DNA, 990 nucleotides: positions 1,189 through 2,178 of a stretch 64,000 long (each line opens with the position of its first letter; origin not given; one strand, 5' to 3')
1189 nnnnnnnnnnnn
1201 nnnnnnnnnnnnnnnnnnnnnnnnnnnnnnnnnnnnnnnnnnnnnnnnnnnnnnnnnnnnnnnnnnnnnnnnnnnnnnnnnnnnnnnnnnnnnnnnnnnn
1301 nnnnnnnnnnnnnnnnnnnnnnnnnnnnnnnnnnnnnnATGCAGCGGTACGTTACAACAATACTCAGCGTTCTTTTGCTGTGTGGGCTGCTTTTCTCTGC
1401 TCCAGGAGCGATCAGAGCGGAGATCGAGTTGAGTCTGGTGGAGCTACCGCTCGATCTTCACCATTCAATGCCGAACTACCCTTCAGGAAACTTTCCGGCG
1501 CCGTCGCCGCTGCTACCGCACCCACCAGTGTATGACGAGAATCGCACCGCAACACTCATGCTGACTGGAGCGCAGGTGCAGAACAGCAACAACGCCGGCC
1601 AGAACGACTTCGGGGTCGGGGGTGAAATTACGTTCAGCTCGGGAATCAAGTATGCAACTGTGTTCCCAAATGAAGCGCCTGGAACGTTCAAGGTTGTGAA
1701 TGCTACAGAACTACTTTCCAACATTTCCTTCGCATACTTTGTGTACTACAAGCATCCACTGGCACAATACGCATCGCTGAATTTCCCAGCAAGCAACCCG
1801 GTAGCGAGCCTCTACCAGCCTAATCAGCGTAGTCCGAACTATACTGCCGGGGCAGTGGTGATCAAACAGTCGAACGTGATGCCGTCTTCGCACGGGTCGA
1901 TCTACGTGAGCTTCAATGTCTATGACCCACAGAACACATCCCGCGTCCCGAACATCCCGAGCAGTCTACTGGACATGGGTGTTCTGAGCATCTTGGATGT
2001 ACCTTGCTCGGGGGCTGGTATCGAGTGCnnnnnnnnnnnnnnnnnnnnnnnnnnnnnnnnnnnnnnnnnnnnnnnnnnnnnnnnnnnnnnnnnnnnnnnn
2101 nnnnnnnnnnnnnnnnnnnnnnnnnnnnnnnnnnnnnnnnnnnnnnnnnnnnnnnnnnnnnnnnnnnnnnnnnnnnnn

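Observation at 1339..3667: Tandem pair, plus a distant third copy, of an unplaced secreted glycoprotein family ending in VPC-x-GAGI-x-C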

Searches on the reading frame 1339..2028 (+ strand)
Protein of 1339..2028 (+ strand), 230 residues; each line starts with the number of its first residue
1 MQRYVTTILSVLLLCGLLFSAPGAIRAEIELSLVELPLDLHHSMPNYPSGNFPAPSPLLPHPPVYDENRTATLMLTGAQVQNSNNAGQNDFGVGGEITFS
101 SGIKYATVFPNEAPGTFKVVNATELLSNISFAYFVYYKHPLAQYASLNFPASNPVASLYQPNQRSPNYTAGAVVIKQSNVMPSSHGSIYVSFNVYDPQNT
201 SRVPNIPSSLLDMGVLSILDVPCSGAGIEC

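Call 5: search_protein_families(library=pfam, proteins=[window:1339-2028:+], max_evalue=10)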
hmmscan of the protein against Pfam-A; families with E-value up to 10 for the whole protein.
window:1339-2028:+ (230 aa): 0 families

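Call 7: find_homologous_proteins(query=window:1339-2028:+, max_evalue=0.001)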
Query window:1339-2028:+ (230 aa): 6 proteins with E <= 0.001 among 302 candidates.
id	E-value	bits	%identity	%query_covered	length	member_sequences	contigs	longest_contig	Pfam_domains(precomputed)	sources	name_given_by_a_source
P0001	8.8e-148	508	100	100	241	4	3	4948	-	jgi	jgi:hypothetical protein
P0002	7.5e-114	397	79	100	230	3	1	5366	-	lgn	-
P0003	2.0e-112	392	77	100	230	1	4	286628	-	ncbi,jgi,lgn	jgi:hypothetical protein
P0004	4.2e-91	322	67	99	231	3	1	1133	-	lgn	-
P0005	1.7e-84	301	66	95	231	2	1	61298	-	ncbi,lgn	-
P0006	2.0e-75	271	61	93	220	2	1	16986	-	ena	-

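Call 8: list_cluster_members(proteins=[P0001, P0003, P0005, P0006, P0002, P0004])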
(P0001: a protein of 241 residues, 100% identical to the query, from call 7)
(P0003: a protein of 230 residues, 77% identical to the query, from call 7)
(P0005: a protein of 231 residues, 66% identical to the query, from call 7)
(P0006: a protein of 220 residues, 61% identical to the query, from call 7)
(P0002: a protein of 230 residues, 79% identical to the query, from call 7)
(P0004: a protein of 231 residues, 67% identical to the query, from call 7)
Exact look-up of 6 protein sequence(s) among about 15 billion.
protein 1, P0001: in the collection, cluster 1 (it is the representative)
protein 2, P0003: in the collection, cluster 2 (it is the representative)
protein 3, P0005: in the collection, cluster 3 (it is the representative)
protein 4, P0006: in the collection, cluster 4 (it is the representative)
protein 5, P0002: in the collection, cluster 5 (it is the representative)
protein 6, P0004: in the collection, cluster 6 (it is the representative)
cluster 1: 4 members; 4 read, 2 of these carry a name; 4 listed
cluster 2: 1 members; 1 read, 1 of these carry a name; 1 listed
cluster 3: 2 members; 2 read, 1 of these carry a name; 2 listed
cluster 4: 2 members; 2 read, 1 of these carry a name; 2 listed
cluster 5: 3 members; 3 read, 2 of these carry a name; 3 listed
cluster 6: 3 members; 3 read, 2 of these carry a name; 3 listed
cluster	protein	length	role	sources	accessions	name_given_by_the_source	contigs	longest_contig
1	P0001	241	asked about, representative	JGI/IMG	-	hypothetical protein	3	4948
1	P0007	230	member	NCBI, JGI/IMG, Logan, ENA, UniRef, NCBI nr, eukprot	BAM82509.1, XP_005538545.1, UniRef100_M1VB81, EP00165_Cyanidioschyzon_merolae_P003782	hypothetical protein CYME_CMR293C [Cyanidioschyzon merolae strain 10D] | hypothetical protein | Uncharacterized protein n=1 Tax=Cyanidioschyzon merolae (strain NIES-3377 / 10D) ...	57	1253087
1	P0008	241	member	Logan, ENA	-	-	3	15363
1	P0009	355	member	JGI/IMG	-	-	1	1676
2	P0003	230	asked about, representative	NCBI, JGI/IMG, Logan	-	hypothetical protein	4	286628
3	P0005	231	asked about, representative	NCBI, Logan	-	-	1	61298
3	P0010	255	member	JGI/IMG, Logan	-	hypothetical protein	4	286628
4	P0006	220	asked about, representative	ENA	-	-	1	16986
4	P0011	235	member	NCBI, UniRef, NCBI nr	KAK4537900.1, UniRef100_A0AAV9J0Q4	hypothetical protein CDCA_CDCA14G3925 [Cyanidium caldarium] | Uncharacterized protein n=1 Tax=Cyanidium caldarium TaxID=2771 RepID=A0AAV9J0Q4_CYACA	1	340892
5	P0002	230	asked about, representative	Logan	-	-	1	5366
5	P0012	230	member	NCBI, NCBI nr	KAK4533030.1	hypothetical protein CCYA_CCYA15G3887 [Cyanidiococcus yangmingshanensis]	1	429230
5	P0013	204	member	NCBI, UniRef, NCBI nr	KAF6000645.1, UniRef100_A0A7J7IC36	hypothetical protein F1559_000492 [Cyanidiococcus yangmingshanensis] | Uncharacterized protein n=1 Tax=Cyanidiococcus yangmingshanensis TaxID=2690220 ...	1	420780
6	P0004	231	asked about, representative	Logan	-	-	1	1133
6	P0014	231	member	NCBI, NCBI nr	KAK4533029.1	hypothetical protein CCYA_CCYA15G3886 [Cyanidiococcus yangmingshanensis]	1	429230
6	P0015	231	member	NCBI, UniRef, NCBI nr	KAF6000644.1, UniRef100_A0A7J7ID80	hypothetical protein F1559_000471 [Cyanidiococcus yangmingshanensis] | Uncharacterized protein n=1 Tax=Cyanidiococcus yangmingshanensis TaxID=2690220 ...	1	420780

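Call 14: find_homologous_proteins(query=A2, max_evalue=0.01)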
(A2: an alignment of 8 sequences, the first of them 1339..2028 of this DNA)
Query A2 (8 sequences) (230 aa, profile of the alignment): 12 proteins with E <= 0.01 among 8000 candidates.
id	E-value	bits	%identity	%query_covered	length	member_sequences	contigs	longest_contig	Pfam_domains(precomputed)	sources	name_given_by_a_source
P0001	8.2e-116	403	100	100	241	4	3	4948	-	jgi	jgi:hypothetical protein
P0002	2.7e-115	402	79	100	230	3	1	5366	-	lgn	-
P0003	5.8e-115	400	77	100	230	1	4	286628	-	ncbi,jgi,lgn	jgi:hypothetical protein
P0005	4.2e-112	391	66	95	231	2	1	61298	-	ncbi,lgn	-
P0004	9.0e-112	390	67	99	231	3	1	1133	-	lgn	-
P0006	1.4e-103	363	61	93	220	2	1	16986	-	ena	-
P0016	3.5e-98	346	49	89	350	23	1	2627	-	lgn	-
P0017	6.4e-89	315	40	72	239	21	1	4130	-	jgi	-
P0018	4.0e-79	283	42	72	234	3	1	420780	-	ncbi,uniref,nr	ncbi:hypothetical protein F1559_000827 [Cyanidiococcus yangmingshanensis]|uniref:Uncharacterized pro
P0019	2.3e-77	277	41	73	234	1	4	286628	-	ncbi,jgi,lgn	jgi:hypothetical protein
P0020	1.6e-59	219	39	70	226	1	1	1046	-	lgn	-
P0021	2.3e-50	189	36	78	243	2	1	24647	-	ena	-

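Call 17: search_solved_structures(query=A3, max_evalue=10)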
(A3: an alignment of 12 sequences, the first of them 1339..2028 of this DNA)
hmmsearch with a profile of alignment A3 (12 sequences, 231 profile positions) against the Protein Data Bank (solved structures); distinct sequences matched with E-value up to 10: 0.

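Call 19: find_encoding_contigs(protein=P0003, flank=10000, max_places=3)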
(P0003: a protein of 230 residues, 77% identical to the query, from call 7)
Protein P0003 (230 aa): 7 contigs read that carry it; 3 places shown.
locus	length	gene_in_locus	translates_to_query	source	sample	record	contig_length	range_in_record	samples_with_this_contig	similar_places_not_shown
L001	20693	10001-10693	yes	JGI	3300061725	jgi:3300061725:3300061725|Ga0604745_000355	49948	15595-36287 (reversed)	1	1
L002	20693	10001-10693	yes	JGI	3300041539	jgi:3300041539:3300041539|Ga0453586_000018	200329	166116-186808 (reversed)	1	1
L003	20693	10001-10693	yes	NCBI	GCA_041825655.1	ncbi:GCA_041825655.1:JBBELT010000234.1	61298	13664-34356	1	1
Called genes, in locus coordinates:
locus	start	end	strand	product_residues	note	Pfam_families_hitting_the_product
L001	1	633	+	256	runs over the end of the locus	PF00181:Ribosomal_L2_N, PF03947:Ribosomal_L2_C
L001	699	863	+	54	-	-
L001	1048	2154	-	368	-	PF04055:Radical_SAM, PF06463:Mob_synth_C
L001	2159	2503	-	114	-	-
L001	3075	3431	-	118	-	-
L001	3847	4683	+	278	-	PF13510:Fer2_4, PF00111:Fer2 (weak), PF10588:NADH-G_4Fe-4S_3, PF22117:Fer4_Nqo3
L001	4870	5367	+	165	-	-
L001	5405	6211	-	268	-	-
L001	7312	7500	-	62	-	-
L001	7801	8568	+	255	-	-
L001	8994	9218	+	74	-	-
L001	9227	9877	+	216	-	-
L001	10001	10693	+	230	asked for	-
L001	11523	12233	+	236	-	-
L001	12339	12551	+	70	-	-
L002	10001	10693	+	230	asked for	-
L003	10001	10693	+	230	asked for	-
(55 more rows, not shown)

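Call 20: predict_structure(alignment_id=A3)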
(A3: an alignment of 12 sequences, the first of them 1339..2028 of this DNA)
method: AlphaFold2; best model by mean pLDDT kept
length: 230 residues; sequences in the alignment: 12
mean_pLDDT: 78.7   pTM: 0.74
mean pLDDT of the five models: 78.7, 78.3, 78.0, 76.4, 76.1
residues with pLDDT >= 90: 65; 70-90: 109; 50-70: 35; < 50: 21
segments of 3 or more residues with pLDDT < 50: 22-42
pLDDT, mean of each block of 10 residues (from residue 1): 74 72 42 40 56 80 89 93 68 77 87 88 85 93 91 72 82 91 72 90 86 94 87
secondary structure, 60 per line:
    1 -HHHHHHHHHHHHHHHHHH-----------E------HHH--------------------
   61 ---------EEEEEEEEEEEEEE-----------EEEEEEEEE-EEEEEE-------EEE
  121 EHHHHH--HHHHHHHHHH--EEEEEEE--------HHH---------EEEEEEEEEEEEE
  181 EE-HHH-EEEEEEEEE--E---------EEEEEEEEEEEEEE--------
elements in order: H2-19 E70-83 E95-103 E105-110 E118-121 H122-126 H129-138 E141-147 E168-182 E188-196 E209-222

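Call 28: search_protein_representatives(alignment_id=A2)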
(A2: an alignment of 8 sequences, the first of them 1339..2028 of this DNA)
Query: 8 sequences, 228 profile positions. Proteins with E-value up to 0.001 (for the whole library): 7; up to 1e-10: 5; up to 1e-30: 4. The best 7 are listed.
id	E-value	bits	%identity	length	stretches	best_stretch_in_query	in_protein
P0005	1.3e-112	391.1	-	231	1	1-228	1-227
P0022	3.9e-85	301.2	-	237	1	10-228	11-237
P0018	1.3e-79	283.2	-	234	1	6-228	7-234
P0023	1.2e-58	214.6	-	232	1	50-228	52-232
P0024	3.5e-29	118.2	-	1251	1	49-143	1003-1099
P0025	8.2e-07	45.0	-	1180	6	160-225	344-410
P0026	3.6e-04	36.4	-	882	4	52-79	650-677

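Call 30: list_cluster_members(proteins=[P0016, P0017, P0019, P0020, P0021, P0022, P0023, P0024])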
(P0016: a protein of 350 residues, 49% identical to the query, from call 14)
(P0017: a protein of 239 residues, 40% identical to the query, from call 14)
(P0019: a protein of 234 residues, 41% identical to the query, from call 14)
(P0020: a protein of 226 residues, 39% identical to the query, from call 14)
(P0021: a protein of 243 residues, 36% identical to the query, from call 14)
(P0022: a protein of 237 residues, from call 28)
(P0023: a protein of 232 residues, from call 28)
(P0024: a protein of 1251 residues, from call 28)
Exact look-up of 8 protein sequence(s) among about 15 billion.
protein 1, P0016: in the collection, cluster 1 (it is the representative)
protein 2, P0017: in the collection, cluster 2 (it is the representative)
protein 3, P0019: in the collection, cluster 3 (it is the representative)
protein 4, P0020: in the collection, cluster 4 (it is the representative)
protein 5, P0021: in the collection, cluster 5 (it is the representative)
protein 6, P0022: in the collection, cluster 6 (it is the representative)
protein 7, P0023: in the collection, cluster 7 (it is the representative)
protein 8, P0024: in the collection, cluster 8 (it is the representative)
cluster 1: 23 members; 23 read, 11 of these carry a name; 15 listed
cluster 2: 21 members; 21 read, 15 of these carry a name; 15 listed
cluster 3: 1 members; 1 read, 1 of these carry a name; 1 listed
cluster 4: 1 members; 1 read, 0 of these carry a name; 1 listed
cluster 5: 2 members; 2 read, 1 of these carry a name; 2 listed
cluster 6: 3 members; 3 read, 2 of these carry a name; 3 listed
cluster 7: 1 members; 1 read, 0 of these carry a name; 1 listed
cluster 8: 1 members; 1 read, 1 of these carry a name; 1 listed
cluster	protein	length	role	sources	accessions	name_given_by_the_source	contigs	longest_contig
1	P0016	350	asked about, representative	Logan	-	-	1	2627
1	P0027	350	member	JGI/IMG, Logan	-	hypothetical protein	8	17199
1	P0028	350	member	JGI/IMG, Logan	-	hypothetical protein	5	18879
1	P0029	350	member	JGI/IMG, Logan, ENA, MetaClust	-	\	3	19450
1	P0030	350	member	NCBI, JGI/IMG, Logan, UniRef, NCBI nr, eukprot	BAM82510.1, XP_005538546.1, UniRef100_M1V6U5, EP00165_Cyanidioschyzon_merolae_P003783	hypothetical protein CYME_CMR295C [Cyanidioschyzon merolae strain 10D] | hypothetical protein | Uncharacterized protein n=1 Tax=Cyanidioschyzon merolae (strain NIES-3377 / 10D) ...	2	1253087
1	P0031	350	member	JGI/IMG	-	hypothetical protein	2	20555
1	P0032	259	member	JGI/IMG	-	hypothetical protein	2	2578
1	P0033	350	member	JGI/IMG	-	hypothetical protein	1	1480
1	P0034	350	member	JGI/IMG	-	hypothetical protein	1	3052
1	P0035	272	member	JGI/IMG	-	hypothetical protein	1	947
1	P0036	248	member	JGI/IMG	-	hypothetical protein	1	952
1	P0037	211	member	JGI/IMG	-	hypothetical protein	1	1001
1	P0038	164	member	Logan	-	-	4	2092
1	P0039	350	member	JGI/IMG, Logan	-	-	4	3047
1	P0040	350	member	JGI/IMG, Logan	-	-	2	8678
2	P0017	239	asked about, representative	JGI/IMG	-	-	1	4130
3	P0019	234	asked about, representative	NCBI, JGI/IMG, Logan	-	hypothetical protein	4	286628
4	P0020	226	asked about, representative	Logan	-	-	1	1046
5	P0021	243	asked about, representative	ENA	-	-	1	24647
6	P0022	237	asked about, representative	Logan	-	-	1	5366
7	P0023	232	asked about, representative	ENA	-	-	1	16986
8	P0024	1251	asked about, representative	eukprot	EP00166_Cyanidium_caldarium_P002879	ctg_281.g166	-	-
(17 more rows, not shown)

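Call 32: fold_search(model_id=the predicted structure, library=pdb)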
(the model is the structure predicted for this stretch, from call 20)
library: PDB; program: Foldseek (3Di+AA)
matches with E <= 10: 544; with E <= 0.001: 0
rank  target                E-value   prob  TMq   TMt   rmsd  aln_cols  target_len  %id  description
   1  7bv0                  1.1e-02  0.66  0.24  0.34  12.8       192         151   10  HEV-C E2s (released 2020-05-06)
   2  8pmx_A                1.3e-02  0.41  0.21  0.28  13.9       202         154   10  rat HEV P domain in complex with glycan-sensitive nAb p60.12 (released 2024-07-10)
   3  4bih_A                1.1e-01  0.04  0.09  0.11  15.3       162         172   14  Crystal structure of the conserved staphylococcal antigen 1A, Csa1A (released 2013-08-07)
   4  8pmz_A                1.4e-01  0.15  0.21  0.28  12.0       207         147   10  HEV gt3 P domain in complex with glycan-insensitive nAb p61.15 (released 2024-07-10)
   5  4kf5_C                1.5e-01  0.02  0.08  0.07  23.0       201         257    6  Crystal Structure of Split GFP complexed with engineered sfCherry with an insertion of GFP fragment (released 2013-12-18)
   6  8pmz_C                1.6e-01  0.15  0.21  0.28  11.1       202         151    9  HEV gt3 P domain in complex with glycan-insensitive nAb p61.15 (released 2024-07-10)
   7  8y1j_A                2.0e-01  0.04  0.12  0.07  13.2       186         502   10  Structure of the pyridoxal 5'-phosphate-dependent (PLP) threonine deaminase ilvA1 from Pseudomonas aeruginosa PAO1 (released 2024-05-22)
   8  6x88_A                2.0e-01  0.04  0.11  0.08  17.4       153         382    8  PDE6 chicken GAF domain (released 2020-11-04)
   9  5j9s_A                2.1e-01  0.05  0.11  0.16  15.5       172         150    8  ENL YEATS in complex with histone H3 acetylation at K27 (released 2017-03-08)
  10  2z6b_D                2.2e-01  0.15  0.17  0.12  15.3       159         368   12  Crystal Structure Analysis of (gp27-gp5)3 conjugated with Fe(III) protoporphyrin (released 2008-04-15)
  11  3ggq                  2.2e-01  0.14  0.21  0.29  11.5       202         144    9  Dimerization of Hepatitis E Virus Capsid Protein E2s Domain is Essential for Virus-Host Interaction (released 2009-08-25)
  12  6mim_A                2.2e-01  0.03  0.10  0.13  15.8       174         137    8  Crystal structure of AF9 YEATS domain Y78W mutant in complex with histone H3K9cr (released 2018-11-14)
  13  4plk_A                3.0e-01  0.11  0.20  0.28  12.1       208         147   10  Hepatitis E Virus E2s domain (Genotype I) in complex with a neutralizing antibody 8G12 (released 2015-04-08)
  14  9imx_A                3.2e-01  0.10  0.20  0.26  13.0       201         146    9  Immune complex of HEV E2s and P1-5B nanobody (released 2025-09-03)
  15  1k72_A                3.2e-01  0.03  0.11  0.06  15.2       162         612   13  The X-ray Crystal Structure Of Cel9G Complexed With cellotriose (released 2003-07-15)
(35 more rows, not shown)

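Call 47: find_encoding_contigs(protein=P0019, flank=8000, max_places=1)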
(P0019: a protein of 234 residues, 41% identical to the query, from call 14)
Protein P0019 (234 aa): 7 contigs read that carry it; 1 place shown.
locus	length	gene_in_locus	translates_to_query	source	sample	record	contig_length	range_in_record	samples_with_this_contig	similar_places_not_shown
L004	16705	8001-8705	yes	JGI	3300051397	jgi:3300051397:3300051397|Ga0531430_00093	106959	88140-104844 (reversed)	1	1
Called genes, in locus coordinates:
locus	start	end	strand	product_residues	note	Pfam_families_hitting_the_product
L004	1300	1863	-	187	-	PF02810:SEC-C (weak), PF17775:YchJ_M-like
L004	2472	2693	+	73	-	-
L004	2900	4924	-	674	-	PF08439:Peptidase_M3_N, PF01432:Peptidase_M3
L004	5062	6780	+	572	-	PF01753:zf-MYND (weak)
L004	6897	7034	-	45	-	-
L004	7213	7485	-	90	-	-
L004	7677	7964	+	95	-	-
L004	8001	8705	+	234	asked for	-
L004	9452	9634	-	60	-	-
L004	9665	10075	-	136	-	PF02672:CP12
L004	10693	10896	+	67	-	-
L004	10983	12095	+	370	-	PF00447:HSF_DNA-bind (weak)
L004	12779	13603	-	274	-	-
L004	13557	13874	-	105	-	-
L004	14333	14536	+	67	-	-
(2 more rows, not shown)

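Call 48: find_encoding_contigs(protein=P0006, flank=8000, max_places=1)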
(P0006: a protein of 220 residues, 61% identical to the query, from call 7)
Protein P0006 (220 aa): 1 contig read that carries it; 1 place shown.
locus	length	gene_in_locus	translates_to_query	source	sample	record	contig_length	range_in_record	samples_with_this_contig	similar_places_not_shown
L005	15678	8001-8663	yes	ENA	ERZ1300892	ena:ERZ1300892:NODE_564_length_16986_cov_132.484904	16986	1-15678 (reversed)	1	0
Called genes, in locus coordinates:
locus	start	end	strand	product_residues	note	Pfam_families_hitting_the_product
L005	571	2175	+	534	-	PF01883:FeS_assembly_P, PF01656:CbiA, PF09140:MipZ (weak), PF10609:ParA, PF13614:AAA_31, PF06155:GBBH-like_N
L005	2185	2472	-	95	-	-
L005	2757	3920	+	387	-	PF00153:Mito_carr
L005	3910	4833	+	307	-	PF00111:Fer2 (weak), PF13510:Fer2_4, PF10588:NADH-G_4Fe-4S_3 (weak)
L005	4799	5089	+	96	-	PF22117:Fer4_Nqo3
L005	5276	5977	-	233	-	-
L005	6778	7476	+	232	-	-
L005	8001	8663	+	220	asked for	-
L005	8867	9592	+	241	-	-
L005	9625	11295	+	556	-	PF00226:DnaJ, PF01556:DnaJ_C, PF27659:CHP02642 (faint), PF00684:DnaJ_CXXCXGXG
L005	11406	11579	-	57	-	-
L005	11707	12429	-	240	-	-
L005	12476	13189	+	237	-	-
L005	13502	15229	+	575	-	PF00515:TPR_1 (weak), PF07719:TPR_2 (weak), PF25575:TPR_BSK1_C, PF17830:STI1-HOP_DP, PF00515:TPR_1 (weak), PF13432:TPR_16, PF00515:TPR_1, PF17830:STI1-HOP_DP, +15 more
